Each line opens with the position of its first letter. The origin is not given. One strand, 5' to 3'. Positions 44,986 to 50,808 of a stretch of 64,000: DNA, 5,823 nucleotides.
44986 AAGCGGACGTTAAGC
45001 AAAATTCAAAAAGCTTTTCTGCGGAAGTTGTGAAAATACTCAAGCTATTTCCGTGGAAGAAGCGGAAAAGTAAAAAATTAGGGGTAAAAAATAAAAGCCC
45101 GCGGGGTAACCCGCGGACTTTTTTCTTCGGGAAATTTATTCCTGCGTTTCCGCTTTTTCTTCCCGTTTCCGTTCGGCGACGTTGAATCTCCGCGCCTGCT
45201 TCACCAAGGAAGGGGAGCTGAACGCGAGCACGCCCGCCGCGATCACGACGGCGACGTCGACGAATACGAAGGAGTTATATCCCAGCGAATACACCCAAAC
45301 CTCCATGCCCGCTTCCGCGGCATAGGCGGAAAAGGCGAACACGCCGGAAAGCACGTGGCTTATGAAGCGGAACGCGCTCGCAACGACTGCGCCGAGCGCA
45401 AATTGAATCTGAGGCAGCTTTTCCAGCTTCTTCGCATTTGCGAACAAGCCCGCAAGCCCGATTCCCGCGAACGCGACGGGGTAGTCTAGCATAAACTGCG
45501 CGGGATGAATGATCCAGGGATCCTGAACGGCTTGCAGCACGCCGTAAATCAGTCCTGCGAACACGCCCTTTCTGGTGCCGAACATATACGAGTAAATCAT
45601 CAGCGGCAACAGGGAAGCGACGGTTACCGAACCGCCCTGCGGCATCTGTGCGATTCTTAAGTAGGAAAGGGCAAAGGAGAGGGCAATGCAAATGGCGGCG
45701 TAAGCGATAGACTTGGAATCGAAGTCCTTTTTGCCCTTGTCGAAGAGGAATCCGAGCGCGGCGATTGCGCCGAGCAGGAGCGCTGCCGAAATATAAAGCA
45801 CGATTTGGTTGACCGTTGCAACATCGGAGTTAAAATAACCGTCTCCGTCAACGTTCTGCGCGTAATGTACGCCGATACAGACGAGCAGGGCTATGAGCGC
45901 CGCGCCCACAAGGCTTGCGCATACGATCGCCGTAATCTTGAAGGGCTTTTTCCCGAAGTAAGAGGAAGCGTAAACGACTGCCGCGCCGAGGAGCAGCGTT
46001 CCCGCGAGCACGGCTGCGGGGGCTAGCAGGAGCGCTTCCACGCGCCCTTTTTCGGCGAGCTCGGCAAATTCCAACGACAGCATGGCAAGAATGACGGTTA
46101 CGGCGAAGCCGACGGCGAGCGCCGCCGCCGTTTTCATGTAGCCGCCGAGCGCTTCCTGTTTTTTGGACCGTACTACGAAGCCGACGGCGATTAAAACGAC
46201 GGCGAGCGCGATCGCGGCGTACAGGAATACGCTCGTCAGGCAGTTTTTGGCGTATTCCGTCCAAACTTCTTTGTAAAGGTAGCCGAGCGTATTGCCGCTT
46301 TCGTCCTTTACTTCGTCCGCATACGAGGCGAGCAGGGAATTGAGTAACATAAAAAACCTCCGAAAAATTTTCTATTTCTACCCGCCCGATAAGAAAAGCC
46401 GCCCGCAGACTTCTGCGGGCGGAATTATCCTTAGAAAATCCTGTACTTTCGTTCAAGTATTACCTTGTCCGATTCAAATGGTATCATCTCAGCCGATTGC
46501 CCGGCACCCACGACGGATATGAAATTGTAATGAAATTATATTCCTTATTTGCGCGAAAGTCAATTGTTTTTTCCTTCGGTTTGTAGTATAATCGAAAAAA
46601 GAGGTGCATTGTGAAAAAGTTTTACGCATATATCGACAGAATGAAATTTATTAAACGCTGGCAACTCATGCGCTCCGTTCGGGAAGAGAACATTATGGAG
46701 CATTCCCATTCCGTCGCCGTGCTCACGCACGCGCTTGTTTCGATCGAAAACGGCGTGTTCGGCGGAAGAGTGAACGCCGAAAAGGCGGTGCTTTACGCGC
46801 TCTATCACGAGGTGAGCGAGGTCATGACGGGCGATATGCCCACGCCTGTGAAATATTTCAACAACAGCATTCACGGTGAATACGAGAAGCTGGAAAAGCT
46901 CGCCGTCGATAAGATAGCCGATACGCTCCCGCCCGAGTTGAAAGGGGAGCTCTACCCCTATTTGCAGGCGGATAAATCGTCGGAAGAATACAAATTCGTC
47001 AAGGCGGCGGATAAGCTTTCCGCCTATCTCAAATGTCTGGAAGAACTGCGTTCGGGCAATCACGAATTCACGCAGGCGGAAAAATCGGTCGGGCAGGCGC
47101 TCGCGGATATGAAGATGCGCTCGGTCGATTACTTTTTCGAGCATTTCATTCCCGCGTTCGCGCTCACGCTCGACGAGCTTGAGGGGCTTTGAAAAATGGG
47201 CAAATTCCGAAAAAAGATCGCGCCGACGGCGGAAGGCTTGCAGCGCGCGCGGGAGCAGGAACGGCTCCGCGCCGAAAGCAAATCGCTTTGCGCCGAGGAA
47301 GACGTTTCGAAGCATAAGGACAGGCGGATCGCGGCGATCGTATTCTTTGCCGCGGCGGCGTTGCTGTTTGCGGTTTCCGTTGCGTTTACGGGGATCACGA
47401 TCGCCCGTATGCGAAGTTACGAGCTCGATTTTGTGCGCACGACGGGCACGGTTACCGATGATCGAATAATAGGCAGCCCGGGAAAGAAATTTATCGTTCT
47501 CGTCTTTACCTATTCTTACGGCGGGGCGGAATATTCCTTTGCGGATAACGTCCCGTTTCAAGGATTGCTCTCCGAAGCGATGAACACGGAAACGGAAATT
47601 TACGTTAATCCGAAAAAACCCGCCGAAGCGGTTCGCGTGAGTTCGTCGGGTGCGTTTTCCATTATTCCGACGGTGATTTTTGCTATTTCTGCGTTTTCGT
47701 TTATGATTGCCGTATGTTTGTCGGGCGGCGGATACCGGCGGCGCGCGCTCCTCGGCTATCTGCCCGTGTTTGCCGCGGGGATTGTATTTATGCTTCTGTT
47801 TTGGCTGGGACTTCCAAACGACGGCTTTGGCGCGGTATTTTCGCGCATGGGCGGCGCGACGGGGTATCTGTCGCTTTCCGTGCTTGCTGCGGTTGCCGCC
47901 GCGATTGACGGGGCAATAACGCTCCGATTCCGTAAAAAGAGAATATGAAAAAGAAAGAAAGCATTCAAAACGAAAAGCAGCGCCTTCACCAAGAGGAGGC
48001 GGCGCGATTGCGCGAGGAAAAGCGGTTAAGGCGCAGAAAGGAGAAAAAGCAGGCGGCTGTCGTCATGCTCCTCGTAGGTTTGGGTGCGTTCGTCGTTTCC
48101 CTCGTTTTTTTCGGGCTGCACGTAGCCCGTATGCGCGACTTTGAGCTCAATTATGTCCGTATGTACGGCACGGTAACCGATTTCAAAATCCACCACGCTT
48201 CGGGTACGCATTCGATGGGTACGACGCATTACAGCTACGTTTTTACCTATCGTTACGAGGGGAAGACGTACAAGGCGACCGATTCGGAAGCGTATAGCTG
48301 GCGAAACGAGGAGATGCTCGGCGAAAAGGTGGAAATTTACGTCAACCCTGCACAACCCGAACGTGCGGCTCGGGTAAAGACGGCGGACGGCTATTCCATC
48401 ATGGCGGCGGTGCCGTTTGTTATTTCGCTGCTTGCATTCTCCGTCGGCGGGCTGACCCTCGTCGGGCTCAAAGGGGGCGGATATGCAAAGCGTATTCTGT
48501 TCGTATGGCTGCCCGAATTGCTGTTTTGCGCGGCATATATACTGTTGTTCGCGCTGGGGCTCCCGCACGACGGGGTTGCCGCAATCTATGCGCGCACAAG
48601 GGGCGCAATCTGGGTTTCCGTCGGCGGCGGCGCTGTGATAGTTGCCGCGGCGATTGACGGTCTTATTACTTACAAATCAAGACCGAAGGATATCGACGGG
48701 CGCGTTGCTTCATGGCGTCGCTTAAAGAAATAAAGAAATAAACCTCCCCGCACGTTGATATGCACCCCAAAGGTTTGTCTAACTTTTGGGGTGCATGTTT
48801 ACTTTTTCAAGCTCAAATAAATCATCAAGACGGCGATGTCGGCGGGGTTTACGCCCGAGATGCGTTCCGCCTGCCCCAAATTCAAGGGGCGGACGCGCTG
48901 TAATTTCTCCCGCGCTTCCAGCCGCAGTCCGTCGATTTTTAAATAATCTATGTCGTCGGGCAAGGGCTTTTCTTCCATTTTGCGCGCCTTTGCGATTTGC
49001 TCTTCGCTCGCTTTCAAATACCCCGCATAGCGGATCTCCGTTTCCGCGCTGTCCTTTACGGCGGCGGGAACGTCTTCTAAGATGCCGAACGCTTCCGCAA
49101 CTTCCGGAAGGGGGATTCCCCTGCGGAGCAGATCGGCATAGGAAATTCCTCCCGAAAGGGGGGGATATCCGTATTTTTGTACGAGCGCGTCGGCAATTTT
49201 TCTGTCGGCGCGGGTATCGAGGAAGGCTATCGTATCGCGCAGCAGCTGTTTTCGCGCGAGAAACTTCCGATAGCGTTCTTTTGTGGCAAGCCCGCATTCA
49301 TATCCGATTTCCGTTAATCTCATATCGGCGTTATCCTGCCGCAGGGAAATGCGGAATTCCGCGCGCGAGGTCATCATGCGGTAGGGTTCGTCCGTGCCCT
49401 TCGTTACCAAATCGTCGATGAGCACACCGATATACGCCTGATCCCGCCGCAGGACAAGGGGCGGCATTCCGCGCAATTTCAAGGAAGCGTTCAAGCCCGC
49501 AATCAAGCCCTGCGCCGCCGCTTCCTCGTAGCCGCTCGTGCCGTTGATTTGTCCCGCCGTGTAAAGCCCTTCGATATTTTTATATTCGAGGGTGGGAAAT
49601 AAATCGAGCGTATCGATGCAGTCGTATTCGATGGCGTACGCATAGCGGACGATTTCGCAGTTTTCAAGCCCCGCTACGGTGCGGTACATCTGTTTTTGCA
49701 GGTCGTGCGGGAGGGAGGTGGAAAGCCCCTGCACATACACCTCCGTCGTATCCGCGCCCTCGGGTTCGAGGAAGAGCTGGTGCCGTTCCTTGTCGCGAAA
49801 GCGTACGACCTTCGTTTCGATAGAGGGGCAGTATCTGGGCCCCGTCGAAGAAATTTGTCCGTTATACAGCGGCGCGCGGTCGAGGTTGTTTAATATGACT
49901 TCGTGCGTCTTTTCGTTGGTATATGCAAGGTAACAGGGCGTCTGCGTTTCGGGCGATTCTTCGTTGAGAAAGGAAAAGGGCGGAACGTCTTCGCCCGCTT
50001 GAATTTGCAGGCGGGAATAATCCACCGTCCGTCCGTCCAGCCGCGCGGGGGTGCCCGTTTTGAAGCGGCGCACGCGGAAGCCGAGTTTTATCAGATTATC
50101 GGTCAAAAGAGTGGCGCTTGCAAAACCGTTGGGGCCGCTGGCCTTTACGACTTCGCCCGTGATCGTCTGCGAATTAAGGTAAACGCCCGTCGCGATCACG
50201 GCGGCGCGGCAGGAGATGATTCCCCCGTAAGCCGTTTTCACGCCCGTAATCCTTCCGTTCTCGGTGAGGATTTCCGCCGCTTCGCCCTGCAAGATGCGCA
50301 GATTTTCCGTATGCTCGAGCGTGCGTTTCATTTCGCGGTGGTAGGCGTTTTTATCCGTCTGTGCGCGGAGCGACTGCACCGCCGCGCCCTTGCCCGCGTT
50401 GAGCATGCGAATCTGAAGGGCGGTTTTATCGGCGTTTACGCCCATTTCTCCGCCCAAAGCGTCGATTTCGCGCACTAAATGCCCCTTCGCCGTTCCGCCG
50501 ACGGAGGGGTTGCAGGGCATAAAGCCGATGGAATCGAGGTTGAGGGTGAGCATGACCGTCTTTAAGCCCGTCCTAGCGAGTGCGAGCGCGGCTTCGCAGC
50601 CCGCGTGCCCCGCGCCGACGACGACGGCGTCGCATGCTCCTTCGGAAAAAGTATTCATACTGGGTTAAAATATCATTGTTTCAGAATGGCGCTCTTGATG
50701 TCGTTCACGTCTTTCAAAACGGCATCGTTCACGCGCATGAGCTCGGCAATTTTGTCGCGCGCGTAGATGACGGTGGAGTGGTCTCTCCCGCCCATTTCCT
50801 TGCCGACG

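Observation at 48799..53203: Atypical dnaA locus: dnaA inverted relative to recF, no dnaN, no visible DnaA-box cluster, and mnmG 14 bp downstream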

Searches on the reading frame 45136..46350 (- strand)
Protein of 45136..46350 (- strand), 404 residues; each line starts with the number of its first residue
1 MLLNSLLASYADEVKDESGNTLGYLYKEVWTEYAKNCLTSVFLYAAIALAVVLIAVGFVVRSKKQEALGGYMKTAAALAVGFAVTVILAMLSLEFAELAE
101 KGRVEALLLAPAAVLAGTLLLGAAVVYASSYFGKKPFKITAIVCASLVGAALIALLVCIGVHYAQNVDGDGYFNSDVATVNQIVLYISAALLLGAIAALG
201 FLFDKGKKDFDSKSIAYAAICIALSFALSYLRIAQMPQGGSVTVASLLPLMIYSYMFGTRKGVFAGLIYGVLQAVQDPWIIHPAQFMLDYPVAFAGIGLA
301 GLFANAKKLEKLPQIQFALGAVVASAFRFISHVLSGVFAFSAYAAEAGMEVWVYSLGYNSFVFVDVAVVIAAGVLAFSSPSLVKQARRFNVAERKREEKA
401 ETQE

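Call 3: search_protein_families(library=pfam, proteins=[window:45136-46350:-])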
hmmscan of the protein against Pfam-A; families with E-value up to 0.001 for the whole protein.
window:45136-46350:- (404 aa): 3 families
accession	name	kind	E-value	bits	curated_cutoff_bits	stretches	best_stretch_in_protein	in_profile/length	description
PF09515.15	Thia_YuaJ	-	6.6e-40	137.5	25.8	1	216-373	2-166/177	Thiamine transporter protein (Thia_YuaJ)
PF12822.12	ECF_trnsprt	-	0.00015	22.3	30.7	1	213-346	1-136/169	ECF transporter, substrate-specific component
PF13858.11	DUF4199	-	0.00069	20.5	32.3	1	41-93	29-82/165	Protein of unknown function (DUF4199)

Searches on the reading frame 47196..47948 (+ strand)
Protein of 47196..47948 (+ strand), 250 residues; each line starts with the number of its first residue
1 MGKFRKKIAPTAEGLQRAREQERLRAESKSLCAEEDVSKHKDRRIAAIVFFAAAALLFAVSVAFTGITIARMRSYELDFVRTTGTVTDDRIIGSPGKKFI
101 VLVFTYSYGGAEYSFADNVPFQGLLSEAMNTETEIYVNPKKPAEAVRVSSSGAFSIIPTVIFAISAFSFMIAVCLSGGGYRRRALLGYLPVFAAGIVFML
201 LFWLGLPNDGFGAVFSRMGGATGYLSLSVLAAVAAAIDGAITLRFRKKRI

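Call 3: search_protein_families(library=pfam, proteins=[window:47196-47948:+])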
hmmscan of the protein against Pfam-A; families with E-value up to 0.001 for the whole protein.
window:47196-47948:+ (250 aa): 2 families
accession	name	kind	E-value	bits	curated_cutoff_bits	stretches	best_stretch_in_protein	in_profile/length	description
PF12158.14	DUF3592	-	4.9e-05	24.3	25.3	1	82-148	1-80/84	Domain of unknown function (DUF3592)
PF06749.17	DUF1218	-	0.00039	21.3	25.3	0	29-70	17-58/95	Protein of unknown function (DUF1218)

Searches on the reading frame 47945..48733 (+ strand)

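Call 3: search_protein_families(library=pfam, proteins=[window:47945-48733:+])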
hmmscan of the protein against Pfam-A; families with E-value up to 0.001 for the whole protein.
window:47945-48733:+ (262 aa): 1 family
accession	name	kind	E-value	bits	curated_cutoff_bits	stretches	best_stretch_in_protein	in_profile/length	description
PF12158.14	DUF3592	-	5.6e-10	40.2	25.3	1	75-142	3-78/84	Domain of unknown function (DUF3592)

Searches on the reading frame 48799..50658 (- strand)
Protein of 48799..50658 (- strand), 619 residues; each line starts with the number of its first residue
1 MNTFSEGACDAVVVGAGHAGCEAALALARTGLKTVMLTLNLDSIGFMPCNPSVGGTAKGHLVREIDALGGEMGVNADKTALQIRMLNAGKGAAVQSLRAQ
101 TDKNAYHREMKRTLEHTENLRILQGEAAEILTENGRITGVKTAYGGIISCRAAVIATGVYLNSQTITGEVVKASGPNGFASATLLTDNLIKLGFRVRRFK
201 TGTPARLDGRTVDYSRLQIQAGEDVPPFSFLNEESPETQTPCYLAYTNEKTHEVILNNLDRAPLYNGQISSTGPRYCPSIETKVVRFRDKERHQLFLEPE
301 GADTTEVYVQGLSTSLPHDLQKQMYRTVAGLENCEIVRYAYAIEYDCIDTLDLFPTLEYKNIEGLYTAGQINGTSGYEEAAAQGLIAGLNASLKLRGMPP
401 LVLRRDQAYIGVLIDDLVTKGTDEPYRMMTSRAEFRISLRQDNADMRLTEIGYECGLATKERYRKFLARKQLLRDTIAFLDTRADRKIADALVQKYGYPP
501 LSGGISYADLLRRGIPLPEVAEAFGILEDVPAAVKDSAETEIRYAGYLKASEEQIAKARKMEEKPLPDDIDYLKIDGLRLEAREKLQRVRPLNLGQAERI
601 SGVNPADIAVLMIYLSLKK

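Call 3: search_protein_families(library=pfam, proteins=[window:48799-50658:-])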
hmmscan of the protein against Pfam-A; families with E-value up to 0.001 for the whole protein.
window:48799-50658:- (619 aa): 7 families
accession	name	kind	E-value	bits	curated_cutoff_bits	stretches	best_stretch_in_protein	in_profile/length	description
PF01134.28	GIDA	-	7e-159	529.5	22.1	1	10-398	1-390/391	Glucose inhibited division protein A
PF13932.14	SAM_GIDA_C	-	2.7e-25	88.4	27.1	1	557-612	2-57/57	tRNA modifying enzyme MnmG/GidA C-terminal helical bundle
PF21680.2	GIDA_C_1st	-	5.6e-10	40.3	24.7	1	460-549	1-93/96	tRNA modifying enzyme MnmG/GidA C-terminal helical domain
PF07992.20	Pyr_redox_2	-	1.4e-07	31.7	26.1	1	10-175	2-120/291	Pyridine nucleotide-disulphide oxidoreductase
PF01266.30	DAO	-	2.4e-06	27.7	27.9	0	89-164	134-208/353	FAD dependent oxidoreductase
PF12831.13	FAD_oxidored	-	8.9e-05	22.4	27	1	10-155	1-140/416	FAD dependent oxidoreductase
PF00890.30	FAD_binding_2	-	0.0005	19.8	20.4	1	10-38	1-29/414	FAD binding domain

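Call 54: search_protein_families(library=ncbifam, proteins=[window:48799-50658:-])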
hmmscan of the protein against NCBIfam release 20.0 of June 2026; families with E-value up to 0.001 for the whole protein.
window:48799-50658:- (619 aa): 8 families
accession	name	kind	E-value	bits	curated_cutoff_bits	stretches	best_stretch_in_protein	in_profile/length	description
TIGR00136.1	mnmG_gidA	equivalog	1.1e-241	803.5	524.85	1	10-618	2-615/616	tRNA uridine-5-carboxymethylaminomethyl(34) synthesis enzyme MnmG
NF003739.0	PRK05335.1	equivalog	1.1e-21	77.1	262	1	306-426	275-394/441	methylenetetrahydrofolate--tRNA-(uracil(54)-C(5))-methyltransferase (FADH(2)-oxidizing) TrmFO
TIGR00137.1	gid_trmFO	equivalog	2.6e-20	72.6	428.65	1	303-424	269-390/433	FADH(2)-oxidizing methylenetetrahydrofolate--tRNA-(uracil(54)-C(5))-methyltransferase TrmFO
TIGR02032.1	GG-red-SF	subfamily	3.9e-06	26.8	158.8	1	10-57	2-48/297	geranylgeranyl reductase family protein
NF004943.0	PRK06292.2-1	equivalog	3.9e-06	25.9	432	1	9-169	4-151/456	dihydrolipoyl dehydrogenase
NF005691.0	PRK07494.1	equivalog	3.7e-05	22.5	459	1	6-38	6-38/404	UbiH/UbiF family hydroxylase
TIGR01292.1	TRX_reduct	equivalog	0.00027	19.8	343.45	0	10-38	2-30/300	thioredoxin-disulfide reductase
TIGR01790.1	carotene-cycl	subfamily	0.00042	19.6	209.5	0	10-159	1-138/387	lycopene cyclase family protein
